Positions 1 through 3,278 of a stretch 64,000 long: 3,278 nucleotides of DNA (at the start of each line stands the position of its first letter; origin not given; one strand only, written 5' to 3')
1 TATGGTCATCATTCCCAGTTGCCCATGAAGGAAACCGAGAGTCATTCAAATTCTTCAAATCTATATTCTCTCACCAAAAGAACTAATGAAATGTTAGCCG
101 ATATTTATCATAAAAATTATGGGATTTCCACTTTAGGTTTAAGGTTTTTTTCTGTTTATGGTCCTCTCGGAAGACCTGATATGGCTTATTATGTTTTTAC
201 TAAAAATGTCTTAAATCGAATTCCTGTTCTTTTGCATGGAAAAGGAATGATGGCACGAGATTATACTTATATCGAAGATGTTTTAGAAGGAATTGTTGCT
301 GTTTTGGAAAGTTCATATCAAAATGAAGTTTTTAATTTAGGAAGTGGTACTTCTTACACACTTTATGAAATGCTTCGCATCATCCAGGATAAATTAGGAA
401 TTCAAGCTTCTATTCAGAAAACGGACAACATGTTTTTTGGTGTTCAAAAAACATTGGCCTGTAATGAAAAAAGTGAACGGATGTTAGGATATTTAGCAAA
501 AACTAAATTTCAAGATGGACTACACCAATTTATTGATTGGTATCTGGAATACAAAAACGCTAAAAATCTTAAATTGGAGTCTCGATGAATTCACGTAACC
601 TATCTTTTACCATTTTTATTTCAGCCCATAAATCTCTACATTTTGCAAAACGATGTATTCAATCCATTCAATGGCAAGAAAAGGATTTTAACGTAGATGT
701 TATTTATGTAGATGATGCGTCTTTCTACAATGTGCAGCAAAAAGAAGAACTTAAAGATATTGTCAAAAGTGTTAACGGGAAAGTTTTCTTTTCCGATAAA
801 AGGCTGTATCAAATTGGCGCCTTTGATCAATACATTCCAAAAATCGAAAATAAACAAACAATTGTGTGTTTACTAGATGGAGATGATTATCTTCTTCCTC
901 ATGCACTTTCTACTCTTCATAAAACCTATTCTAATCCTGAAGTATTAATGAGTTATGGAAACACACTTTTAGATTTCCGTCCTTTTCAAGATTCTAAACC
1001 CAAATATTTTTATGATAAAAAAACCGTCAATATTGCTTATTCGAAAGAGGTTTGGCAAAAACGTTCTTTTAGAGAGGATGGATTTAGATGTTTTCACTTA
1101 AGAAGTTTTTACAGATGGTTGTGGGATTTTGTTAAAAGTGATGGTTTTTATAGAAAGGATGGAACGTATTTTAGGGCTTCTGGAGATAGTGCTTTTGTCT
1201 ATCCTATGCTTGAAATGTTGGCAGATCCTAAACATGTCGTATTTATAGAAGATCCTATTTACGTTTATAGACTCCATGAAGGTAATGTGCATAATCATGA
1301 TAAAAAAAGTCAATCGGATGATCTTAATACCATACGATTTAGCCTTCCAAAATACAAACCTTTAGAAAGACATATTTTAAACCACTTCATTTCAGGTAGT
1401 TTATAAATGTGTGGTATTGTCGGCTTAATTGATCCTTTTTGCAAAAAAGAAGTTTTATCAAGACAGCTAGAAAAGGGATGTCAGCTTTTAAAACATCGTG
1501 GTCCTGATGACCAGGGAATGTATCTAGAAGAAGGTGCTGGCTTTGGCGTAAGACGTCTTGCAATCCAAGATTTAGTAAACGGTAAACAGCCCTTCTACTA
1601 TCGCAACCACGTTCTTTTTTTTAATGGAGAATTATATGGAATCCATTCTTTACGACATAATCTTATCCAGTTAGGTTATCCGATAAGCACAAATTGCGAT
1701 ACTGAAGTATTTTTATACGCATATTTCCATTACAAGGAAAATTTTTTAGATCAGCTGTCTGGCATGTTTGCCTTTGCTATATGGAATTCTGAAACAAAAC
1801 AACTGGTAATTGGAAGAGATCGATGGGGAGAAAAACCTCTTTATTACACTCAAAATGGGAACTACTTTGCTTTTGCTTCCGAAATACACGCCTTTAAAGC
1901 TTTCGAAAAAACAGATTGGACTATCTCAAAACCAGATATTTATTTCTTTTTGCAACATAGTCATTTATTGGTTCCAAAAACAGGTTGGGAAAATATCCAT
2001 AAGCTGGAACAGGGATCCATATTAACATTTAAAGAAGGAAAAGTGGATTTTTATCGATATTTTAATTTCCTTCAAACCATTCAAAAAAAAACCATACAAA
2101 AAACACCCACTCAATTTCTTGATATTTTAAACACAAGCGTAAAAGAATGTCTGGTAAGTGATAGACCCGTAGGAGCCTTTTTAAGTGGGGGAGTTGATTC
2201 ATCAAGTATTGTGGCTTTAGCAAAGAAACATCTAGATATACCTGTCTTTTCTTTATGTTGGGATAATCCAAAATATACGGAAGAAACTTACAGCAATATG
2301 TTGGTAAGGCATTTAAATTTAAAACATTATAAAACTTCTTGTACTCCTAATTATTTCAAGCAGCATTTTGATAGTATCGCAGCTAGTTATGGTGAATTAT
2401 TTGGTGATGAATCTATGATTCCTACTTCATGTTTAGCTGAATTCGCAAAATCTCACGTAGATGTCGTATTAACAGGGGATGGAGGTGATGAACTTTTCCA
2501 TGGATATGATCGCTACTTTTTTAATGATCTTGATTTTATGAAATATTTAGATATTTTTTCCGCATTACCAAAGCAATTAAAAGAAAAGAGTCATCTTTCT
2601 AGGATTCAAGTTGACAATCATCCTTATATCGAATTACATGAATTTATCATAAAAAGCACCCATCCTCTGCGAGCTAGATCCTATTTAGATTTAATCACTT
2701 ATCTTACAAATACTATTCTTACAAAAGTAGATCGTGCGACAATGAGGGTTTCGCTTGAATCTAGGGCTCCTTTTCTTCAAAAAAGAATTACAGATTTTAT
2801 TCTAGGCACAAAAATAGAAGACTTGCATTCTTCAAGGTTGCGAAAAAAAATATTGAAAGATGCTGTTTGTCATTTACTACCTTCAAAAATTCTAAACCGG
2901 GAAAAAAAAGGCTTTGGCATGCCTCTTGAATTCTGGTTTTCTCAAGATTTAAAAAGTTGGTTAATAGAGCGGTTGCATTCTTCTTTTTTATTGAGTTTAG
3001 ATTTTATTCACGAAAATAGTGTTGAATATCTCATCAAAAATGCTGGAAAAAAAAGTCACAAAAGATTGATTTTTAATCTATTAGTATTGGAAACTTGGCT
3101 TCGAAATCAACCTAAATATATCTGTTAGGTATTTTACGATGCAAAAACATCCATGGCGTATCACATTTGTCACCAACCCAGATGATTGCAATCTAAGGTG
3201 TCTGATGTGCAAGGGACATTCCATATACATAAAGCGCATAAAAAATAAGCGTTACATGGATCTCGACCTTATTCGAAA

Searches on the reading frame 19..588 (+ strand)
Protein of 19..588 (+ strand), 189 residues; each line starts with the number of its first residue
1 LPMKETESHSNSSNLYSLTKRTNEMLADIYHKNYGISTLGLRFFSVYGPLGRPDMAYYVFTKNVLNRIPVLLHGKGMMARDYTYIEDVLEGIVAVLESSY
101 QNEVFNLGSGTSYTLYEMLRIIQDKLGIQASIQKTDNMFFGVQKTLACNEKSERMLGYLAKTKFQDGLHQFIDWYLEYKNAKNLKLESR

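Call 80: search_protein_families(library=pfam, proteins=[window:19-588:+], max_evalue=0.00001)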
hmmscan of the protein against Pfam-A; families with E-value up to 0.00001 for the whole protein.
window:19-588:+ (189 aa): 2 families
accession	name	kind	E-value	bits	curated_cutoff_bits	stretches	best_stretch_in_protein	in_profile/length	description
PF01370.27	Epimerase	-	7.9e-18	65.2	20.9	1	8-108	134-240/240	NAD dependent epimerase/dehydratase family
PF16363.11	GDP_Man_Dehyd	-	1.7e-13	51.2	27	1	2-169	140-330/332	GDP-mannose 4,6 dehydratase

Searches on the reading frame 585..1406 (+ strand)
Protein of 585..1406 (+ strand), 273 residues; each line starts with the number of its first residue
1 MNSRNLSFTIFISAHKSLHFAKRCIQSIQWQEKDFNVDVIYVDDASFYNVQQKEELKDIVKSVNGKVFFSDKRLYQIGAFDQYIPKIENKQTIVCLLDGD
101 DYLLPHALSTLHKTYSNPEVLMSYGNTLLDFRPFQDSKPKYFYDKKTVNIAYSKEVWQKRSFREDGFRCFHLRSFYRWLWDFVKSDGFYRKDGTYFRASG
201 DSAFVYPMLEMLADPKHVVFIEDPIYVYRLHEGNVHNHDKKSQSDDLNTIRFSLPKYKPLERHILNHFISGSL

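Call 73: find_encoding_contigs(protein=window:585-1406:+, flank=10000, max_places=3)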
Protein window:585-1406:+ (273 aa): 2 contigs read that carry it; 2 places shown.
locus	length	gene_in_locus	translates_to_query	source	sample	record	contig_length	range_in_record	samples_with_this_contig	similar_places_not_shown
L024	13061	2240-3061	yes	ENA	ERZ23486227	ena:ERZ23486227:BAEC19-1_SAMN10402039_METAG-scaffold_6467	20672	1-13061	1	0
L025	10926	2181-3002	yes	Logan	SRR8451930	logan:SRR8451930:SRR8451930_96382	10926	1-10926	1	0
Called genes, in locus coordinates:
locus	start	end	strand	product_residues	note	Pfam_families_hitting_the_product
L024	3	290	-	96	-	?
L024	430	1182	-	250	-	PF00300:His_Phos_1 (weak)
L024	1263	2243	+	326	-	PF01073:3Beta_HSD, PF01370:Epimerase, PF02719:Polysacc_synt_2, PF04321:RmlD_sub_bind, PF16363:GDP_Man_Dehyd, PF07993:NAD_binding_4 (weak)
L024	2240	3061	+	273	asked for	PF00535:Glycos_transf_2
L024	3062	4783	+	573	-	PF13522:GATase_6, PF13537:GATase_7, PF00733:Asn_synthase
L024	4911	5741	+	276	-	PF04055:Radical_SAM, PF13186:SPASM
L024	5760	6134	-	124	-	-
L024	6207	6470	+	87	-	PF11731:Cdd1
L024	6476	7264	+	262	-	PF02517:Rce1-like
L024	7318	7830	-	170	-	PF20327:DUF6622 (faint)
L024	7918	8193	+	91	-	PF00293:NUDIX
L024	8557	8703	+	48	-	-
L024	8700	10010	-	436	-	PF07690:MFS_1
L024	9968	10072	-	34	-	-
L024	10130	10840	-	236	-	PF13353:Fer4_12, PF04055:Radical_SAM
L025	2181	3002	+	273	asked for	PF00535:Glycos_transf_2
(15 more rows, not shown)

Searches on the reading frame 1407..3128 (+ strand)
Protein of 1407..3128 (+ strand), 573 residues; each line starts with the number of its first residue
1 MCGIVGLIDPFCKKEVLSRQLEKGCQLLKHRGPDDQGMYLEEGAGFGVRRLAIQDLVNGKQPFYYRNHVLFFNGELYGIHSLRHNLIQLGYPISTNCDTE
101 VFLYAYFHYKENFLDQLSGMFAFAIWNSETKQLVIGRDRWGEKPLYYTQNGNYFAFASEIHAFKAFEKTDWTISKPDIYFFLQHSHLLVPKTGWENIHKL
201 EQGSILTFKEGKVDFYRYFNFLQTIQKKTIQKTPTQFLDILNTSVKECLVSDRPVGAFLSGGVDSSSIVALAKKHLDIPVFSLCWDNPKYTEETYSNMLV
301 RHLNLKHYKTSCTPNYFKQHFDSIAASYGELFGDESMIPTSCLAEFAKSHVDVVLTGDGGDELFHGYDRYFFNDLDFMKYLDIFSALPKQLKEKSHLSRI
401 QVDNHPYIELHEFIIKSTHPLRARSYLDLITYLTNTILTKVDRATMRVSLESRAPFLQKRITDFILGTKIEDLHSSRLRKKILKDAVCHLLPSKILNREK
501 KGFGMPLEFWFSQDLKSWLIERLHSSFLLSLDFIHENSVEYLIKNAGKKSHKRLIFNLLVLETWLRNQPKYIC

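Call 14: search_protein_families(library=pfam, proteins=[window:1407-3128:+], max_evalue=0.00001)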
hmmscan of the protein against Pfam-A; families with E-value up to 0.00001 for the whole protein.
window:1407-3128:+ (573 aa): 3 families
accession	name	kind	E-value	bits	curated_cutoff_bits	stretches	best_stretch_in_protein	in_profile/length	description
PF00733.27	Asn_synthase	-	1.8e-72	245.4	21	1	237-566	2-354/354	Asparagine synthase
PF13537.11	GATase_7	-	4.3e-36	124.1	25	1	49-164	2-122/123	Glutamine amidotransferase domain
PF13522.11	GATase_6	-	7.1e-33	113.8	27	1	33-159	1-130/130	Glutamine amidotransferase domain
